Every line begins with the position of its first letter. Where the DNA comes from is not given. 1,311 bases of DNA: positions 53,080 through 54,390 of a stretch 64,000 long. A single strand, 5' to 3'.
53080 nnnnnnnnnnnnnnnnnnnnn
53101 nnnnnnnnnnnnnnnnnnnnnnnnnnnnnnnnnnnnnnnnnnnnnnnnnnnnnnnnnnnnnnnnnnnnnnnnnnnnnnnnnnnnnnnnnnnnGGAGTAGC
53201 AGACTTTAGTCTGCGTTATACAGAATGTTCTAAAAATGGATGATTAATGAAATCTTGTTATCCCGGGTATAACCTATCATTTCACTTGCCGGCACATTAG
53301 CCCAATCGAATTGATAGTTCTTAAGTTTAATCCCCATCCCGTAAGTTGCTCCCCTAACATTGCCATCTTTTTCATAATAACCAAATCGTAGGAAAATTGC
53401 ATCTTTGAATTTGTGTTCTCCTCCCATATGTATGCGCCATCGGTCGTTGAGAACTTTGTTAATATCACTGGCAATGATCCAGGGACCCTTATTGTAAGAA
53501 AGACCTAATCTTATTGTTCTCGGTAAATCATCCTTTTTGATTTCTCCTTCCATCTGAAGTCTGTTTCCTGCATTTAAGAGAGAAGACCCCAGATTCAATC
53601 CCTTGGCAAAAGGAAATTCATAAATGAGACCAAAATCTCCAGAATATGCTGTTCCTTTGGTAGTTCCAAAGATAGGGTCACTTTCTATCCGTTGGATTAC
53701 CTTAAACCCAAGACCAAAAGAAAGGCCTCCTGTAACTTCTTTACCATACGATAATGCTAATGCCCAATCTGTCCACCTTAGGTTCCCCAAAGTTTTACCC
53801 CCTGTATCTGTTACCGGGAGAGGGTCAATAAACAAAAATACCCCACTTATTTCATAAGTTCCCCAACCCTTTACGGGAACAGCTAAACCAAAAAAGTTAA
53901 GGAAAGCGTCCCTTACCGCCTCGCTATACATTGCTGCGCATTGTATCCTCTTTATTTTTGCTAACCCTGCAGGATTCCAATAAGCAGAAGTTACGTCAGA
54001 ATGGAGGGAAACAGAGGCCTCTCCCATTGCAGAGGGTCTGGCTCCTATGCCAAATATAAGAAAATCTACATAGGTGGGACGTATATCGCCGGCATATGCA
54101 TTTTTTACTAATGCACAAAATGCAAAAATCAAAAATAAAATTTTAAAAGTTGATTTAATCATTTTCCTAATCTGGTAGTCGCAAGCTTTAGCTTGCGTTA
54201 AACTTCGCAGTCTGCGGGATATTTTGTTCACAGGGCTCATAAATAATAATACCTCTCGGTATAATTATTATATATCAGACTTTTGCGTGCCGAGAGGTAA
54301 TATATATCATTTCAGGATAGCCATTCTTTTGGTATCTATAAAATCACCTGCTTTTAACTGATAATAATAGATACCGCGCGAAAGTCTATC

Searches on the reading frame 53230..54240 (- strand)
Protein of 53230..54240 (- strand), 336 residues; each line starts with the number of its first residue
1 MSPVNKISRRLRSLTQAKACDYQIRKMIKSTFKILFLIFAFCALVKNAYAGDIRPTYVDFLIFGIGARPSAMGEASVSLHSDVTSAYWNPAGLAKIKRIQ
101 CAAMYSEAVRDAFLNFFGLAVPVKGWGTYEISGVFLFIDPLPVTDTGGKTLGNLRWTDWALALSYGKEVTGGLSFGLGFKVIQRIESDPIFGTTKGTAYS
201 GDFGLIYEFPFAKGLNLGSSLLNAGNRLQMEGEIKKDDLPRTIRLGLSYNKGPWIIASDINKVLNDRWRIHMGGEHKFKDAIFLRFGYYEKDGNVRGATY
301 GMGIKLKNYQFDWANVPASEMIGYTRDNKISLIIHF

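Call 6: search_protein_families(library=pfam, proteins=[window:53230-54240:-], max_evalue=0.01)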
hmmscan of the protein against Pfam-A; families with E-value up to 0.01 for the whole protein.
window:53230-54240:- (336 aa): 1 family
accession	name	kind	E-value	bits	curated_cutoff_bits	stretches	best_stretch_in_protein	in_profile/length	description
PF19572.5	PorV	-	0.0026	17.8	27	1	56-102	11-57/243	Type IX secretion system protein PorV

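Call 7: search_protein_families(library=ncbifam, proteins=[window:53230-54240:-], max_evalue=0.01)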
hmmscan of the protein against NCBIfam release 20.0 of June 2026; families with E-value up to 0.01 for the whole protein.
window:53230-54240:- (336 aa): 5 families
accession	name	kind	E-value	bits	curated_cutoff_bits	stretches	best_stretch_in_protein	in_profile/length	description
NF033709.1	PorV_fam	subfamily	1.4e-41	143.2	90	1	56-316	2-307/326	PorV/PorQ family protein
NF052325.1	PorVQ2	equivalog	3.4e-19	68.9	325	1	37-184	5-165/354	putative type IX sorting system protein PorV2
NF033710.1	T9SS_OM_PorV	equivalog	1.5e-18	67.1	250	2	44-250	12-230/367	type IX secretion system outer membrane channel protein PorV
NF033711.1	T9SS_PorQ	equivalog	1.5e-15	57.1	220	1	33-249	2-211/335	type IX secretion system protein PorQ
NF053685.1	BamG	equivalog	0.002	17.3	250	0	234-315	248-335/397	BamG family beta-barrel-assembly machinery protein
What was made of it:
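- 53230..54240 (-): PorV/PorQ-family outer-membrane beta-barrel. The true start is probably the ATG at 54162, in front of the signal peptide. Call 7: NF033709, 143 bits, cut-off 90.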
